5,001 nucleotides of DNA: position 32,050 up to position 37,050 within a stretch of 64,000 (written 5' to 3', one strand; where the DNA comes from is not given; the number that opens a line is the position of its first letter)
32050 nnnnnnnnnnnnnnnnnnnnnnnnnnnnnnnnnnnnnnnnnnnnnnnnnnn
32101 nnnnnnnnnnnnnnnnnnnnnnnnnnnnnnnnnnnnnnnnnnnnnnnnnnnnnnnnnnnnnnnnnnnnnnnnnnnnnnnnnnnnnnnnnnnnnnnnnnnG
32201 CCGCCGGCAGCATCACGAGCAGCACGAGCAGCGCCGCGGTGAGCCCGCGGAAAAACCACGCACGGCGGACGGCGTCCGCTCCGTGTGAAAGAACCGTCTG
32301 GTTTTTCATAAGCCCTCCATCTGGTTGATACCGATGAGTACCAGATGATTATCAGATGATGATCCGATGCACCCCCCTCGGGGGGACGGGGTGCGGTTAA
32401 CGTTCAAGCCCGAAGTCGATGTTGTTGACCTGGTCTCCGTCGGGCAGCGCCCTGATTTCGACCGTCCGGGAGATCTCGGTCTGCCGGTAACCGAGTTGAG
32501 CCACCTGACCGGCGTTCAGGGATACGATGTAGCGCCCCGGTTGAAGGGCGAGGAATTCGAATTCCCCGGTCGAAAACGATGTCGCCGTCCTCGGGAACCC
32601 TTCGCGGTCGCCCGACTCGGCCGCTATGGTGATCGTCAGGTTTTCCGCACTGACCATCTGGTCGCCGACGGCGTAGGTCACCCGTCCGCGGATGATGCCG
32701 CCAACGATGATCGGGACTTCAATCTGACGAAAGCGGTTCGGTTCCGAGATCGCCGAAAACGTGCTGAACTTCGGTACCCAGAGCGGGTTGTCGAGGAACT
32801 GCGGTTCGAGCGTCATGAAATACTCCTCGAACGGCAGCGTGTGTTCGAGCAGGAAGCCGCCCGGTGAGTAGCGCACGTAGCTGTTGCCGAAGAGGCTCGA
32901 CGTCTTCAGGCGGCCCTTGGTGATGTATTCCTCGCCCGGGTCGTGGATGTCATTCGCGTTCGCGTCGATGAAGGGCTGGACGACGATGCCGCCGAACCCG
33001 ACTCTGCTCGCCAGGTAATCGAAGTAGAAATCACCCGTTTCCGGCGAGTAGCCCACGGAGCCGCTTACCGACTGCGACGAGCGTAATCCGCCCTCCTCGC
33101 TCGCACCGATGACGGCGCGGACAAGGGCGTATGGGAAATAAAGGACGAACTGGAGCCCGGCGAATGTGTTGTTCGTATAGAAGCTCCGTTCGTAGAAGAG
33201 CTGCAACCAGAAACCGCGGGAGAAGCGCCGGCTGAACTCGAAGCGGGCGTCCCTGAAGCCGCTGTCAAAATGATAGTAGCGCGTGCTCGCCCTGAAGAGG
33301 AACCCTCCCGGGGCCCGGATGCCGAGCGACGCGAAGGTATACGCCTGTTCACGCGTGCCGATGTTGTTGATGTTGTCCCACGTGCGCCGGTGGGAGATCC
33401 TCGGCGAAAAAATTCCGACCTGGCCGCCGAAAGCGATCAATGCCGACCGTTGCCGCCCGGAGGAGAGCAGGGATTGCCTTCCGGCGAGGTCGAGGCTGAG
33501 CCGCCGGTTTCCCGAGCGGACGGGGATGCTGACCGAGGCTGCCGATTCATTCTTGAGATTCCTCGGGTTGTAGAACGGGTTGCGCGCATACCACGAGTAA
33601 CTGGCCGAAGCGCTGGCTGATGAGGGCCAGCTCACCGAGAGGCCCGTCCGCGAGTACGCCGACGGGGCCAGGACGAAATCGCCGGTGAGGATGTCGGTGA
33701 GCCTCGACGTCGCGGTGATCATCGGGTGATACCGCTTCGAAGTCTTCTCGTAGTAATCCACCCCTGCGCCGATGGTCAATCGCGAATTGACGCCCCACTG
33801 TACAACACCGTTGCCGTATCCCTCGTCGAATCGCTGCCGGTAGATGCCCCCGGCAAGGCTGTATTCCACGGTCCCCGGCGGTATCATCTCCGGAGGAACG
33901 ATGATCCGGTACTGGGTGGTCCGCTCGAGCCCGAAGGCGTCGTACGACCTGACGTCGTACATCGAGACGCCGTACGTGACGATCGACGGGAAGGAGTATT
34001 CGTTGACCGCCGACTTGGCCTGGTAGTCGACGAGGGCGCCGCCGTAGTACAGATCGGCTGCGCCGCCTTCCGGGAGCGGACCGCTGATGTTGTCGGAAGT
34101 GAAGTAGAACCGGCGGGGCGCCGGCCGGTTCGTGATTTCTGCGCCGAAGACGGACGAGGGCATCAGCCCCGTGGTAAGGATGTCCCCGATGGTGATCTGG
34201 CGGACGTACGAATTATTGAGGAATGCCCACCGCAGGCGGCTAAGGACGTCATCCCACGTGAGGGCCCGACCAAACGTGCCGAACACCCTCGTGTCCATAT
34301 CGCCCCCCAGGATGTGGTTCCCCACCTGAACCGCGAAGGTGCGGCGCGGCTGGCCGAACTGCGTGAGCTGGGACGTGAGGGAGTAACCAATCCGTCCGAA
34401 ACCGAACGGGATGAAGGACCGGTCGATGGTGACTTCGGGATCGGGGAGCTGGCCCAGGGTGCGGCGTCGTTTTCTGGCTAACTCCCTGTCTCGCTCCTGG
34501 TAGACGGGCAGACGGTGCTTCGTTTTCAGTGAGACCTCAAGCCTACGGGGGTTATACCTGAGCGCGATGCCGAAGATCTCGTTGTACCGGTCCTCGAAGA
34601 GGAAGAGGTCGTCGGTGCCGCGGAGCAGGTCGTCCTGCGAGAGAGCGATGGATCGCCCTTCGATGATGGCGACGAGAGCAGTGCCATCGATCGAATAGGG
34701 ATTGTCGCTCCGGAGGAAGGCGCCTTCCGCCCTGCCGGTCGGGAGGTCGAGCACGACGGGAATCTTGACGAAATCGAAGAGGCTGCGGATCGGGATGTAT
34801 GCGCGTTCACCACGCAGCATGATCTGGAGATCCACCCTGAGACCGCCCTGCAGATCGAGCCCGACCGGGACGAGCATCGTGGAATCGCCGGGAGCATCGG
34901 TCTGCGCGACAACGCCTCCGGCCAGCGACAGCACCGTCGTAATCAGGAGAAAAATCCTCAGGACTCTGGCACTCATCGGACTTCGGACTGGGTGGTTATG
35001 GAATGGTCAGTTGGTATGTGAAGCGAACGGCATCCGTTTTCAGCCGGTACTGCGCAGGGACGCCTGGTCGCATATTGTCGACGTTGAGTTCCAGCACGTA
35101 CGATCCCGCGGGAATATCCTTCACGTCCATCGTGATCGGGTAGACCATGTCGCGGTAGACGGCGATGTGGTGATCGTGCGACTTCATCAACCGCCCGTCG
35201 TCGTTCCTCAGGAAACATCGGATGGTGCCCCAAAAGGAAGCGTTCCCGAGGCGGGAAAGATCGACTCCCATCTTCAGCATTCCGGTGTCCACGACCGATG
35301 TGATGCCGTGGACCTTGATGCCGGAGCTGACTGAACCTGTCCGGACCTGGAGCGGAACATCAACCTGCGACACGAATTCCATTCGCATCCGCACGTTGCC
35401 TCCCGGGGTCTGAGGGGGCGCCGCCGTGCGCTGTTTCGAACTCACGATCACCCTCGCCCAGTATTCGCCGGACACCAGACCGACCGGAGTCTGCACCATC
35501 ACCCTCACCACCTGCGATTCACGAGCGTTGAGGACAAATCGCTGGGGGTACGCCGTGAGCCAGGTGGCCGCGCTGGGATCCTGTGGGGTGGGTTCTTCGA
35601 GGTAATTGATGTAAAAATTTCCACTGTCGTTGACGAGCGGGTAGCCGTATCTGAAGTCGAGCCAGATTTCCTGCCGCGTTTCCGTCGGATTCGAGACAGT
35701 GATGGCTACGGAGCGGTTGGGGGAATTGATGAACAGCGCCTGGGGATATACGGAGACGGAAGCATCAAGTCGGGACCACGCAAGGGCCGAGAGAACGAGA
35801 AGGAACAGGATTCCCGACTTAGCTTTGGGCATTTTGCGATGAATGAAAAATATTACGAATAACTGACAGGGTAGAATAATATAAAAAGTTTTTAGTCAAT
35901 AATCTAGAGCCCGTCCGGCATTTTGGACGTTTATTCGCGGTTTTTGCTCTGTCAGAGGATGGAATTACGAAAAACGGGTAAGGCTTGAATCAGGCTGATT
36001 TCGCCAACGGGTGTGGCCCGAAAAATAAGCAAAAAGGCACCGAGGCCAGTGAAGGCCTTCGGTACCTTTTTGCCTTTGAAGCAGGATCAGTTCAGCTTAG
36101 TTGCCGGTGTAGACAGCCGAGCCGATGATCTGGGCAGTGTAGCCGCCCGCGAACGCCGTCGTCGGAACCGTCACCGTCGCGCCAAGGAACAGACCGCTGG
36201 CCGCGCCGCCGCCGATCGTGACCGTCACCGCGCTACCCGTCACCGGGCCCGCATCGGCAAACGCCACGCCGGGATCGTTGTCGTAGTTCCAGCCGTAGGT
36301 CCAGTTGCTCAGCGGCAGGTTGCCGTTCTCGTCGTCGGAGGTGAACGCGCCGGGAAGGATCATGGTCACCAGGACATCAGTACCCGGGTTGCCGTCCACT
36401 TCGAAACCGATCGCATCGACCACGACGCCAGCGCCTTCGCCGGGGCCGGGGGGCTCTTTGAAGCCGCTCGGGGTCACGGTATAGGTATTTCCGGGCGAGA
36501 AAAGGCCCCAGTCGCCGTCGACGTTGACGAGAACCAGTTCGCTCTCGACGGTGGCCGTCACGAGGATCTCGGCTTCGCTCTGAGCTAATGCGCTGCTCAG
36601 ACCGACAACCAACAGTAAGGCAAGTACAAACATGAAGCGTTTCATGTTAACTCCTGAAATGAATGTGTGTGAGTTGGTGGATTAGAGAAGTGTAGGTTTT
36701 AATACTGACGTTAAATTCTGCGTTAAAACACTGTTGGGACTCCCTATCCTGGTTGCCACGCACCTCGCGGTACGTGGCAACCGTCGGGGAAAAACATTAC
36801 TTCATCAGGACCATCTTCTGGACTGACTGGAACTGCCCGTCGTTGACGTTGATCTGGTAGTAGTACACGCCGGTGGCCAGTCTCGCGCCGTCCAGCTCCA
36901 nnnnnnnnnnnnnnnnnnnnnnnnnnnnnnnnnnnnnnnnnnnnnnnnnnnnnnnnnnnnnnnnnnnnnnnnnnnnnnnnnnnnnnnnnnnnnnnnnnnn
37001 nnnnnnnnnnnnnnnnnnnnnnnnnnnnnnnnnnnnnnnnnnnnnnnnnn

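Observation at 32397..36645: Chaperone-usher-like fimbrial operon embedded in the T9SS cargo array.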

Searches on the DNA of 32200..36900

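Call 104: search_rna_families(source=window, start=32200, end=36900, threshold=evalue, max_evalue=1)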
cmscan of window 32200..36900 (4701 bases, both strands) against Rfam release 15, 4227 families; matches with E-value up to 1: 3.
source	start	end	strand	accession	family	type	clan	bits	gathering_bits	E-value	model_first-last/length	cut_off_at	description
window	33055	33201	+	RF00062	HgcC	Gene;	-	19.5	50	0.25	1-130/130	no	HgcC family RNA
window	32962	33024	+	RF01151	snoU82P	Gene; snRNA; snoRNA; CD-box;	-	19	42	0.14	1-55/55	no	Small nucleolar RNA U82P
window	33387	33627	-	RF02042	HOTTIP_3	Gene; lncRNA;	-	12.5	50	0.72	117-353/353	no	HOXA transcript at the distal tip, conserved region 3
